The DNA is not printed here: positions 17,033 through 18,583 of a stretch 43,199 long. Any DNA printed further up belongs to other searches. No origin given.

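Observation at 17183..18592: TPR + GT9-like glycosyltransferase inserted in the head-tail connector module behind its own terminator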

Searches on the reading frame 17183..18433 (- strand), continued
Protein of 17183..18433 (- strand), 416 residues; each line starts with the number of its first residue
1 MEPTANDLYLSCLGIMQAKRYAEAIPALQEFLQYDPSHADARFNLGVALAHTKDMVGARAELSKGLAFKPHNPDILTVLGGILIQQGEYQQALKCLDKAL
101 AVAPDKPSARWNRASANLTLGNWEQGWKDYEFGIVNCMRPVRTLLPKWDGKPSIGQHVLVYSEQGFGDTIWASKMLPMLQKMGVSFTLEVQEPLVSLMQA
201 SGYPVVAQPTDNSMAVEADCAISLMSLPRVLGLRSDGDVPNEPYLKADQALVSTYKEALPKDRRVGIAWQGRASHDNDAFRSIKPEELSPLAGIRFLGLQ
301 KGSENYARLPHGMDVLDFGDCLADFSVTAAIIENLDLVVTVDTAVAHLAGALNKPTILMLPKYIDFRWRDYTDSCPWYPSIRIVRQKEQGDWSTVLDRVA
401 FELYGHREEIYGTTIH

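Call 13: search_solved_structures(query=window:17183-18433:-, max_evalue=1, show_alignments=2)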
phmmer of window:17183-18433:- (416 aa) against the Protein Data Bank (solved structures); distinct sequences matched with E-value up to 1: 143 (the best 60 are shown).
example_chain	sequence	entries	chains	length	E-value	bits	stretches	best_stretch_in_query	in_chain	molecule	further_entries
9qhb_A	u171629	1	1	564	2.2e-48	168.1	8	20-130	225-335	Engineered tetratricopeptide repeat protein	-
8bu0_A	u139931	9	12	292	8.9e-30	106.8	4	20-128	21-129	Consensus tetratricopeptide repeat protein | Crystal structure of an 8-repeat consensus TPR superhelix with Zinc. | Monomer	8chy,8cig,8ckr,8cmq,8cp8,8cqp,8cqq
9qhc_A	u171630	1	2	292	5.1e-23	84.6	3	20-128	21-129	Engineered tetratricopeptide repeat protein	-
7obi_A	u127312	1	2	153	4.9e-18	68.1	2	20-106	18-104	CTPR-rv4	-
7y4i_A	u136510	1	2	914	5e-16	61.5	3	18-122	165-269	Probable UDP-N-acetylglucosamine--peptide N-acetylglucosaminyltransferase SPINDLY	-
7yea_A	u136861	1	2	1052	5e-16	61.5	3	16-144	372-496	UDP-N-acetylglucosamine--peptide N-acetylglucosaminyltransferase 110 kDa subunit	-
7yeh_B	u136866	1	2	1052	5e-16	61.5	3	16-144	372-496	UDP-N-acetylglucosamine--peptide N-acetylglucosaminyltransferase 110 kDa subunit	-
7ntf_A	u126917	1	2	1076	5.3e-16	61.4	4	16-144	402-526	Isoform 1 of UDP-N-acetylglucosamine--peptide N-acetylglucosaminyltransferase 110 kDa subu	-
8dtf_A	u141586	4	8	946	5.9e-16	61.3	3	18-122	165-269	Probable UDP-N-acetylglucosamine--peptide N-acetylglucosaminyltransferase SPINDLY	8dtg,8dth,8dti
6eou_A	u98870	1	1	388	1.5e-12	50.1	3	2-130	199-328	UDP-N-acetylglucosamine--peptide N-acetylglucosaminyltransferase 110 kDa subunit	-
1w3b_A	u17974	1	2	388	7.3e-12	47.8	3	2-130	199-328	UDP-N-ACETYLGLUCOSAMINE--PEPTIDE N-ACETYLGLUCOSAMINYLTRANSFERASE 110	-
9gzg_A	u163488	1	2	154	3.9e-11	45.4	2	20-117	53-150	Engineered CTPR protein with glutamic acids for conductivity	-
1na0_A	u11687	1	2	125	1.2e-09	40.5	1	20-117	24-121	designed protein CTPR3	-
3asg_A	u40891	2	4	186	3e-09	39.2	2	10-131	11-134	MamA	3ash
2fo7_A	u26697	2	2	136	3.9e-09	38.8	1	20-131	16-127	SYNTHETIC CONSENSUS TPR PROTEIN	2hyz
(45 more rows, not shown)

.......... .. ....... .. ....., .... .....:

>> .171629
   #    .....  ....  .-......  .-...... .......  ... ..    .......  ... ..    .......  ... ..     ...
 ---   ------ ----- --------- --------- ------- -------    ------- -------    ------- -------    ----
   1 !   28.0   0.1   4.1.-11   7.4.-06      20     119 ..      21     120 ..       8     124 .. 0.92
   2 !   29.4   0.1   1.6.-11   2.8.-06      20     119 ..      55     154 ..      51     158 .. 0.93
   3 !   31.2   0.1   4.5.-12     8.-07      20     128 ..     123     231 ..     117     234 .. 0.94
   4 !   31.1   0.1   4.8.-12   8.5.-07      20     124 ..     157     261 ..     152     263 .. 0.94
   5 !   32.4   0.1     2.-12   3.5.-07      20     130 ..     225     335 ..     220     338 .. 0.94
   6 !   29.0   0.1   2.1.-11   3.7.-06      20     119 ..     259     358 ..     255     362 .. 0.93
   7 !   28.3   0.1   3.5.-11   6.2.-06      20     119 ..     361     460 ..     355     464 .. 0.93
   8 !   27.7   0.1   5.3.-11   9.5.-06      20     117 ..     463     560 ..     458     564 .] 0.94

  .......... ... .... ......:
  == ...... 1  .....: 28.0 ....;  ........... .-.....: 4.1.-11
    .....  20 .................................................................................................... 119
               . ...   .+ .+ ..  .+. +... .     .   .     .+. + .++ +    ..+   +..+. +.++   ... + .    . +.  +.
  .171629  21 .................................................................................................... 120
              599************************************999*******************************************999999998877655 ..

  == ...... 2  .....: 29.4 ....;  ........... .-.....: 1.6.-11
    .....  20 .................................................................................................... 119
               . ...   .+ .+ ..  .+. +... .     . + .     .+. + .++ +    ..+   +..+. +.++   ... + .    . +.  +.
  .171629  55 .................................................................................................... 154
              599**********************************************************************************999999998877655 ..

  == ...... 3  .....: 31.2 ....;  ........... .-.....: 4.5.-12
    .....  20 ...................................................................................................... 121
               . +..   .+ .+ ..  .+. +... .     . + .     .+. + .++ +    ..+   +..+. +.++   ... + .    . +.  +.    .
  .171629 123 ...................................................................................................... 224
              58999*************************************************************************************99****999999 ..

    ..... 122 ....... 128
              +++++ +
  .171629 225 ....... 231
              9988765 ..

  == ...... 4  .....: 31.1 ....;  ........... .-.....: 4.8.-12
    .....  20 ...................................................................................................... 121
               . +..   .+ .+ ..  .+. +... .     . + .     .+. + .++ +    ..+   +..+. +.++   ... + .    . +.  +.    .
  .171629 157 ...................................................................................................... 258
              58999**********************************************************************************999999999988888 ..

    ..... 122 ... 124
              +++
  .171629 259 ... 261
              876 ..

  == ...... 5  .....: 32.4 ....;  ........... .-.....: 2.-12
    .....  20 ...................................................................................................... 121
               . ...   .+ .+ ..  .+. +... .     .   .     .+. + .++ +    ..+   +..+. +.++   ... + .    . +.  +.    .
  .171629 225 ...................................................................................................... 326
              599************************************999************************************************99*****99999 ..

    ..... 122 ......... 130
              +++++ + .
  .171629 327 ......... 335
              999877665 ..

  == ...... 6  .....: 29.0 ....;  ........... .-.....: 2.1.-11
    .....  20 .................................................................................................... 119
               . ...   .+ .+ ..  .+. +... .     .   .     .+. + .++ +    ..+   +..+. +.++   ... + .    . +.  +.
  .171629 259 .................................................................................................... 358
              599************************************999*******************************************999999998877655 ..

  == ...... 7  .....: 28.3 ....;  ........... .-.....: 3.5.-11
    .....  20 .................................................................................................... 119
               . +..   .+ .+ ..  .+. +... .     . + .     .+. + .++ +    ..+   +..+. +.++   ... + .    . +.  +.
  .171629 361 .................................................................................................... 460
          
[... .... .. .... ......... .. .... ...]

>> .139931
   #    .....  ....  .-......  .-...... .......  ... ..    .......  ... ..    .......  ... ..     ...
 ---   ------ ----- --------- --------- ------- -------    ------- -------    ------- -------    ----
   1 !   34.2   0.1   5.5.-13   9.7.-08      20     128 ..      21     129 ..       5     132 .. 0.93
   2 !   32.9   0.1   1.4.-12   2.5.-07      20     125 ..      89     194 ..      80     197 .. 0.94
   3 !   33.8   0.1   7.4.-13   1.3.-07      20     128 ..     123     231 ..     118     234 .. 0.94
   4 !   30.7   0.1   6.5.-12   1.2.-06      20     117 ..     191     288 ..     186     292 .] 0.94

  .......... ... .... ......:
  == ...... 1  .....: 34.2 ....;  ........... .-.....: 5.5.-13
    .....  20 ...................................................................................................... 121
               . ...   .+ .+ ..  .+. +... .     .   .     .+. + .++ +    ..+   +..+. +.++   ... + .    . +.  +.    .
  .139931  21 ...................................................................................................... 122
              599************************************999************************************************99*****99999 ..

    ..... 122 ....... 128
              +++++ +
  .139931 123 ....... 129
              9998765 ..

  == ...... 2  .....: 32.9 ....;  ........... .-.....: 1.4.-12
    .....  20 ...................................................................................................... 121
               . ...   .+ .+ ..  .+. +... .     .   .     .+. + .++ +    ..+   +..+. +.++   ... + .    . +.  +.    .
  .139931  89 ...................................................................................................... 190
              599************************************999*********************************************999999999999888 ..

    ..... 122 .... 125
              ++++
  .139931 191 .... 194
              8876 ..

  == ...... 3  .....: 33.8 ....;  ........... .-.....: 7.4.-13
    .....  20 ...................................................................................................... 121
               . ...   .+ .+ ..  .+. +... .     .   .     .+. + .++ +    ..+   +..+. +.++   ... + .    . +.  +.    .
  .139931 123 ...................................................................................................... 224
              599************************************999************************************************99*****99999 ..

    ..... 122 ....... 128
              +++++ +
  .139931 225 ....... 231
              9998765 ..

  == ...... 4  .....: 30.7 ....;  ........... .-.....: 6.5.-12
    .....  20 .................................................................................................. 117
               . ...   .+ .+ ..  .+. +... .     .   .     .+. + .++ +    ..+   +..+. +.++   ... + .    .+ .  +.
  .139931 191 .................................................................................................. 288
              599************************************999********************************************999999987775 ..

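Call 15: find_encoding_contigs(protein=P0001, flank=10000, max_places=8)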
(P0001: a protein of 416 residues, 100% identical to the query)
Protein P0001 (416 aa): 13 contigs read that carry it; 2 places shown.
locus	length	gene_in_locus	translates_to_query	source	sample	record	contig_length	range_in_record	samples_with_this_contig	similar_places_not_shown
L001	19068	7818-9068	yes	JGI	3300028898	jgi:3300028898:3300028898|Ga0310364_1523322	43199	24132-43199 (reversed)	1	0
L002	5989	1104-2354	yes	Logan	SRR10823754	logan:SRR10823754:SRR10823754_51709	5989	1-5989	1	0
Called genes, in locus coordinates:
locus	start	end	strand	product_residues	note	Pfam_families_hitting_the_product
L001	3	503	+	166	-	?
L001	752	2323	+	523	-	PF17289:Terminase_6C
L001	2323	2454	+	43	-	-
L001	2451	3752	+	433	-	PF04860:Phage_portal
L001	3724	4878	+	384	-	PF25145:NfeD1b_N (weak), PF01343:Peptidase_S49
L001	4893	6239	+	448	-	PF05065:Phage_capsid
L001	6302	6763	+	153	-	-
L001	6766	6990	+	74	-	-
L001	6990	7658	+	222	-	-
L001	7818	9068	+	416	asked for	PF12895:ANAPC3 (weak), PF13432:TPR_16, PF14559:TPR_19, PF14559:TPR_19, PF00515:TPR_1 (weak), PF13432:TPR_16 (weak), PF13371:TPR_9, PF13414:TPR_11, +6 more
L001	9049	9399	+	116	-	-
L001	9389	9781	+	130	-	-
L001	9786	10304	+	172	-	-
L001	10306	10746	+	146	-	-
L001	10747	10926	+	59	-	-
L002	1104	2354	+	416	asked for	PF12895:ANAPC3 (weak), PF13432:TPR_16, PF14559:TPR_19, PF14559:TPR_19, PF00515:TPR_1 (weak), PF13432:TPR_16 (weak), PF13371:TPR_9, PF13414:TPR_11, +6 more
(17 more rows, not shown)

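Call 16: find_encoding_contigs(protein=P0004, flank=10000, max_places=4)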
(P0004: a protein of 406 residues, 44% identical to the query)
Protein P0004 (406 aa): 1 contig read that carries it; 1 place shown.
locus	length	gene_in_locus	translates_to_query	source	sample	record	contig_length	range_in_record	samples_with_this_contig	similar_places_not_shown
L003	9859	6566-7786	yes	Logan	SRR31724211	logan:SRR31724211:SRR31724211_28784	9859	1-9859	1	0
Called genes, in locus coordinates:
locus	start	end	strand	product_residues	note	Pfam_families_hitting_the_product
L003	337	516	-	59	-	-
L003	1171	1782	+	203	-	-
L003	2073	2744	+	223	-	-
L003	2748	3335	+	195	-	-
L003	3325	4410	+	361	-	PF00753:Lactamase_B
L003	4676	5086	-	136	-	-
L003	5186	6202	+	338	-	PF20911:GP7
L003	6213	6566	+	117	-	-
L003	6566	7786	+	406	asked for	PF00515:TPR_1 (faint), PF07719:TPR_2 (faint), PF13371:TPR_9 (faint), PF13424:TPR_12 (faint), PF13428:TPR_14 (faint), PF12895:ANAPC3 (faint), PF13181:TPR_8 (faint), PF01075:Glyco_transf_9 (weak), +3 more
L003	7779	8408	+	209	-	-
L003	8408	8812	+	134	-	-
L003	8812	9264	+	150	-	-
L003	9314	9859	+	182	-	?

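Call 17: search_dna_similar(query=window:17183-18433:-, collection=phages, mode=protein, max_evalue=0.001, max_rows=40)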
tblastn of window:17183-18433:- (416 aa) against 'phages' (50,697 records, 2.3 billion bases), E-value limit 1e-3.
Records with a match: 8; places in all: 8; records where one place covers at least 80% of the query: 1.
Best place of each record, by identity: <60% 8.
By first word of the organism name: Synechococcus 3; Caudoviricetes 2; Rhizobium 1; Ralstonia 1; Marine 1.
By host as written in the record: - 3; Synechococcus sp. KCZYC6 2; Sinorhizobium americanum X2_30 1; Ralstonia solanacearum 1; Synechococcus elongatus PCC 7942 = FACHB-805 1.
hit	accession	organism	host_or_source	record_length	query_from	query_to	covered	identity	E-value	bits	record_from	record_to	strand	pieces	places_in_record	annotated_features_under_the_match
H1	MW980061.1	Rhizobium phage RHph_X2_30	Sinorhizobium americanum X2_30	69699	14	409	95%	24.3%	2e-9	66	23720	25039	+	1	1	glycosyltransferase family polysaccharide biosynthesis protein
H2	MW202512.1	Caudoviricetes sp.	Manatee Spring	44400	72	400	79%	28.9%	2e-29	126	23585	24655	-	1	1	tetratricopeptide repeat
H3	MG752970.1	Ralstonia phage RsoM2USA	Ralstonia solanacearum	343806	79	403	78%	24.1%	3e-5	52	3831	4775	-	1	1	hypothetical protein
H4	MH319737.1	Marine virus AG-345-E08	single cell amplified by WGA-X; seawater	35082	110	399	70%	26.2%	9e-18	92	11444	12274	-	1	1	record has no annotation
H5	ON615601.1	Synechococcus phage BUCT-ZZ01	Synechococcus elongatus PCC 7942 = ...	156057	111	393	68%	25.0%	6e-13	77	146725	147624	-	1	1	hypothetical protein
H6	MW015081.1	Synechococcus phage S-SRM01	Synechococcus sp. KCZYC6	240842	145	392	60%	25.8%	4e-16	87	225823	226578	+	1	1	tetratricopeptide repeat protein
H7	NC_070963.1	Synechococcus phage S-SRM01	Synechococcus sp. KCZYC6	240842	145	392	60%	25.8%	4e-16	87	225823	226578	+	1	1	tetratricopeptide repeat protein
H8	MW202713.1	Caudoviricetes sp.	Manatee Spring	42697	140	383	59%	24.6%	4e-8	62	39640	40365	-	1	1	glycosyltransferase tibC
